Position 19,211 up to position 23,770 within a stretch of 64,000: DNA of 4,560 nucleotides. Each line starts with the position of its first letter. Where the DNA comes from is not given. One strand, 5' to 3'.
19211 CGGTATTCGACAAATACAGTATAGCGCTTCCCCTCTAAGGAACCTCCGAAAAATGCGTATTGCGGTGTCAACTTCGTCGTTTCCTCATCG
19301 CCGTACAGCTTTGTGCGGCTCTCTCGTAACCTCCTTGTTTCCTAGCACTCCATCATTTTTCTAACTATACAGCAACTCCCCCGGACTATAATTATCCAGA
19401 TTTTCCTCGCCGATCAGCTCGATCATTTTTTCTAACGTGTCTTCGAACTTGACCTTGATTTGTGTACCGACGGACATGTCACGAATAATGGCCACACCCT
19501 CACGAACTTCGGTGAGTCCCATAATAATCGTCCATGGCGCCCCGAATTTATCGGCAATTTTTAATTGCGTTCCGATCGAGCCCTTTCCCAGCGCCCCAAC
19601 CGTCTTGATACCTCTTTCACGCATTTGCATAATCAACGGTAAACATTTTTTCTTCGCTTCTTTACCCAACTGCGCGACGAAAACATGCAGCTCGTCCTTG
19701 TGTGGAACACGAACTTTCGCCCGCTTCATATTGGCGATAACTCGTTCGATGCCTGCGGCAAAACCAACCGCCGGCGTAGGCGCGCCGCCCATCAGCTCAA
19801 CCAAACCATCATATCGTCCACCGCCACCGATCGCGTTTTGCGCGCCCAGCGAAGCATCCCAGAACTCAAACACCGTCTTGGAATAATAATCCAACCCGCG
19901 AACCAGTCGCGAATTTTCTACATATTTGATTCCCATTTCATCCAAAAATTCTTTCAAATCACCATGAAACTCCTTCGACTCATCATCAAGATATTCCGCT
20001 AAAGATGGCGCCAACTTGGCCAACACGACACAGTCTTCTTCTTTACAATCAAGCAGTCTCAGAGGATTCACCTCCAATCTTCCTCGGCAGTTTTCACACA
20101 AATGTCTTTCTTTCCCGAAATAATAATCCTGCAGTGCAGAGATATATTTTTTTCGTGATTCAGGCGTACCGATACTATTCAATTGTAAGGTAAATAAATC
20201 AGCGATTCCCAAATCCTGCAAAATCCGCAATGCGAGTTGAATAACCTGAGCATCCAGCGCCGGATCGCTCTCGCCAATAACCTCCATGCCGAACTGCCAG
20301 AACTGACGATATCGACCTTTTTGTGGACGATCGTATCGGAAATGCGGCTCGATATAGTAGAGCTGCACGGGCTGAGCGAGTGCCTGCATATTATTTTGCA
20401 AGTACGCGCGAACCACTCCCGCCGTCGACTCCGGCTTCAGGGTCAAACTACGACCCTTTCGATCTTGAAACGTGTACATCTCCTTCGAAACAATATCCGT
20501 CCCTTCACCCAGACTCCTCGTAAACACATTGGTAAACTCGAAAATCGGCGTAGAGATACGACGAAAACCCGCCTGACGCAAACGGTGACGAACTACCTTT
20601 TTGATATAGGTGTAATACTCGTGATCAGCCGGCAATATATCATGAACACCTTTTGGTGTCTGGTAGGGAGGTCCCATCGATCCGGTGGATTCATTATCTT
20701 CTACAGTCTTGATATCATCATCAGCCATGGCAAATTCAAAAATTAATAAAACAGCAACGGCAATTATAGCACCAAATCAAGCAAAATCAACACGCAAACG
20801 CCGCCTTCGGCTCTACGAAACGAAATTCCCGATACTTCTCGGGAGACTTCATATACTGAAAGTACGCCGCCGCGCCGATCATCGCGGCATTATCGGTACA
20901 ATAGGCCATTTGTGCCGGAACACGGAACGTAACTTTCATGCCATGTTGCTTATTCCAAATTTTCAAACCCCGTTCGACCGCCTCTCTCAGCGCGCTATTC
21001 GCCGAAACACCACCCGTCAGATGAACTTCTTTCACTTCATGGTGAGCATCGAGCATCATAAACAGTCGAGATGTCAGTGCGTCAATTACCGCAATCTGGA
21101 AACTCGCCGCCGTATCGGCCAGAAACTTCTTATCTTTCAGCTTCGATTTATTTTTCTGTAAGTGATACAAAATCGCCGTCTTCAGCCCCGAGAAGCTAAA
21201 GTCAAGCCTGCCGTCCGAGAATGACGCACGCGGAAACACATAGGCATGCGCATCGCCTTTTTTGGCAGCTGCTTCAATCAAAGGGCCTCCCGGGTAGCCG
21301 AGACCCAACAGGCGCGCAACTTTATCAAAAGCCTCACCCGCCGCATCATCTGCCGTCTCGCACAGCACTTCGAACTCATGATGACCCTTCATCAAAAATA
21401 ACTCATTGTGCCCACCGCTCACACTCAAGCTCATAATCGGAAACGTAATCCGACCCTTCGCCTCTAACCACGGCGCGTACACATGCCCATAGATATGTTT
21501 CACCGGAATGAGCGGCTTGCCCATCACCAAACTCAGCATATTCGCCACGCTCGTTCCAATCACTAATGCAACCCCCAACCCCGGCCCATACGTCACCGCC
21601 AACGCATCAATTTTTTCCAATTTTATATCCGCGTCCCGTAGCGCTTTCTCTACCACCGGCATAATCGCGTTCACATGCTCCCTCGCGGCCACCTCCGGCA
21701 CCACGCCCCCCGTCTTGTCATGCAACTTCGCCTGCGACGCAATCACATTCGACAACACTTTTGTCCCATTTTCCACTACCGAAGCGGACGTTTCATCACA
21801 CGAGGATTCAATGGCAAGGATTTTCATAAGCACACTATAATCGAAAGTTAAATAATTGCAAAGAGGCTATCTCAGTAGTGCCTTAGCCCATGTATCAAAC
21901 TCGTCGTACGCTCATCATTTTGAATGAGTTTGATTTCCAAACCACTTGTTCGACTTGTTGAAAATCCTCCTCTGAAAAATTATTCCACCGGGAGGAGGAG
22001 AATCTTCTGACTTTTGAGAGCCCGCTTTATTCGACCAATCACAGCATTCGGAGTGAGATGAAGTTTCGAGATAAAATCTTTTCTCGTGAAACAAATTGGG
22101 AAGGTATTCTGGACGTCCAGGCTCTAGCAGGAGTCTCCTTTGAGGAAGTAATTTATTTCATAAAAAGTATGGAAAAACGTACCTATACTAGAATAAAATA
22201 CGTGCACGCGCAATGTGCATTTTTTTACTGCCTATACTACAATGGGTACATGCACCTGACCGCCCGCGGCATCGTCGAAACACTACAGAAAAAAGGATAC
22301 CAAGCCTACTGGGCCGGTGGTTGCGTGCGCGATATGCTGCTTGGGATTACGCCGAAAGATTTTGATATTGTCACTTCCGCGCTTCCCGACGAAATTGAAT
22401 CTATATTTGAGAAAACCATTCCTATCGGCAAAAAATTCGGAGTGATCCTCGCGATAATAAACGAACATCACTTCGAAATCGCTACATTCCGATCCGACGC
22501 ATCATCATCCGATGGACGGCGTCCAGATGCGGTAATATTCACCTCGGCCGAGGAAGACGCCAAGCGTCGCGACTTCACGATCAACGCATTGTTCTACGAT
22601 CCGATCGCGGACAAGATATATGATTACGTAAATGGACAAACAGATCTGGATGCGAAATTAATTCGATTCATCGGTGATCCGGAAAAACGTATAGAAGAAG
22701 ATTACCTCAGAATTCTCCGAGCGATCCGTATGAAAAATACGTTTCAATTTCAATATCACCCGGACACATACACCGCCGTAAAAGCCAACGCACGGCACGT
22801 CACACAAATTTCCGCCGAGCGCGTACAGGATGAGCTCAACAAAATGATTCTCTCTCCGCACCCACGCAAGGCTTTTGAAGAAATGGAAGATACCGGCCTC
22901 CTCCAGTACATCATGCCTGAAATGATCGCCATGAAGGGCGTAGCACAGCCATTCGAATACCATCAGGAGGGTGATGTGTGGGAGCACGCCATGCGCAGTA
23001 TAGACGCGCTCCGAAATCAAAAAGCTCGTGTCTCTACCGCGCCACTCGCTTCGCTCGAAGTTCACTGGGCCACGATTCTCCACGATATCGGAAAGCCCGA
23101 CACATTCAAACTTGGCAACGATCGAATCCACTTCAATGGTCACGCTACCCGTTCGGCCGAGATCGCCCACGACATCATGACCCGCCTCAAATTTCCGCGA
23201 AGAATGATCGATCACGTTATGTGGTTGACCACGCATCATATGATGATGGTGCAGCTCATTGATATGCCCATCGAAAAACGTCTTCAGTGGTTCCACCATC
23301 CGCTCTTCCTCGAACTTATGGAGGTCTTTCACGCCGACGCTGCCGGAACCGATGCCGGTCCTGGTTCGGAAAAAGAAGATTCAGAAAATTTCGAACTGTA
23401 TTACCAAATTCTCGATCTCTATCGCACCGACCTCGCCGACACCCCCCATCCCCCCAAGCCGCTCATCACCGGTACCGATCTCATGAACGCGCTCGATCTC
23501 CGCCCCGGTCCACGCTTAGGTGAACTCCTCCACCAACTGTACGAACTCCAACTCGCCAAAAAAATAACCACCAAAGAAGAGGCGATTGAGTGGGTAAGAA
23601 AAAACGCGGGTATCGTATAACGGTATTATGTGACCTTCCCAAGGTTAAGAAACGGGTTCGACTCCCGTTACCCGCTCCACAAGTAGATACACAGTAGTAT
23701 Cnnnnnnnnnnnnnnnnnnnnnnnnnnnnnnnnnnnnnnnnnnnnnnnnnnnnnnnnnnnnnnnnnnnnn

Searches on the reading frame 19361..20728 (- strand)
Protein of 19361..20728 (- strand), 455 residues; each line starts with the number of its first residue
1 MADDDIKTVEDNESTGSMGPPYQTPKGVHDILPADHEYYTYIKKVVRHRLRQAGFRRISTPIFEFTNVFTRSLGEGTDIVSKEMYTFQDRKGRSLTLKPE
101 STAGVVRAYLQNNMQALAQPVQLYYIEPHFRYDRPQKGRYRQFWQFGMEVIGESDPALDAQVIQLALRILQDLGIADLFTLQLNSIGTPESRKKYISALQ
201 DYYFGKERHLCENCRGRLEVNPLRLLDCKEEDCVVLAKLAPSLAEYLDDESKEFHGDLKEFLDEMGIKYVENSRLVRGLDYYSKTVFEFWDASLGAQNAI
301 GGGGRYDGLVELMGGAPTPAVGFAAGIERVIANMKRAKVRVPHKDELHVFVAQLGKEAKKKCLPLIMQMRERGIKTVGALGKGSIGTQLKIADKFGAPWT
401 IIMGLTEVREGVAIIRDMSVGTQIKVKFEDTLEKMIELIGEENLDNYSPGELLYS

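Call 41: search_protein_families(library=pfam, proteins=[window:19361-20728:-], max_evalue=0.00001)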
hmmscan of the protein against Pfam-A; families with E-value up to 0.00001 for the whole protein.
window:19361-20728:- (455 aa): 3 families
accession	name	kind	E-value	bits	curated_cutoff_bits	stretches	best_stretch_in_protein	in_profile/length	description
PF13393.11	tRNA-synt_His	-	1.9e-40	139.5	25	1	27-330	1-308/308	Histidyl-tRNA synthetase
PF00587.30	tRNA-synt_2b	-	1.3e-18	68.1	29.3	1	85-332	1-173/179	tRNA synthetase class II core domain (G, H, P, S and T)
PF03129.25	HGTP_anticodon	-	5.4e-11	42.9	21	1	348-437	1-93/94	Anticodon binding domain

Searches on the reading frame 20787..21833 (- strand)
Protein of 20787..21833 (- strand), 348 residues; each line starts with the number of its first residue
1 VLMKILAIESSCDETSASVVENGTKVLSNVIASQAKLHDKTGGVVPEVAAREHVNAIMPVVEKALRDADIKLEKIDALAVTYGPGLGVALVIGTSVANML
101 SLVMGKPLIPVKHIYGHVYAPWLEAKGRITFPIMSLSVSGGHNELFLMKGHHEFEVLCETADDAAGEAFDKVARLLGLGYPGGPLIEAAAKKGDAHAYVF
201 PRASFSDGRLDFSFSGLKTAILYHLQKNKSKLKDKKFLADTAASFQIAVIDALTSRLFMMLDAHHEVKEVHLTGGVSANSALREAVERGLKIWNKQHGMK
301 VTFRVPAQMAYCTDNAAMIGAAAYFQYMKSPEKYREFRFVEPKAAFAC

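Call 41: search_protein_families(library=pfam, proteins=[window:20787-21833:-], max_evalue=0.00001)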
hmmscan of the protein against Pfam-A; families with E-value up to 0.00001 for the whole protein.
window:20787-21833:- (348 aa): 1 family
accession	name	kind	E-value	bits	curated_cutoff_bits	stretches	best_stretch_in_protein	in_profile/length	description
PF00814.31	TsaD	-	2e-84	283.9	24.8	1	25-320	1-263/264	tRNA N6-adenosine threonylcarbamoyltransferase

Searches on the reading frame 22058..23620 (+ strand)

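Call 41: search_protein_families(library=pfam, proteins=[window:22058-23620:+], max_evalue=0.00001)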
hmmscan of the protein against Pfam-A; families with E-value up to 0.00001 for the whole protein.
window:22058-23620:+ (520 aa): 4 families
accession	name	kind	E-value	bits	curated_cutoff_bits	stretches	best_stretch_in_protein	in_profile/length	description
PF01743.26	PolyA_pol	-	1.2e-38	132.7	23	1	83-203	1-126/126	Poly A polymerase head domain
PF12627.12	PolyA_pol_RNAbd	-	2.6e-20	72.4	22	1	231-290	2-61/64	Probable RNA and SrmB- binding site of polymerase A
PF13735.12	tRNA_NucTran2_2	-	1.4e-09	38.5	27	1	462-512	96-148/149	tRNA nucleotidyltransferase domain 2 putative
PF01966.28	HD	-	3.6e-06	27.7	22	0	308-406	2-93/116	HD domain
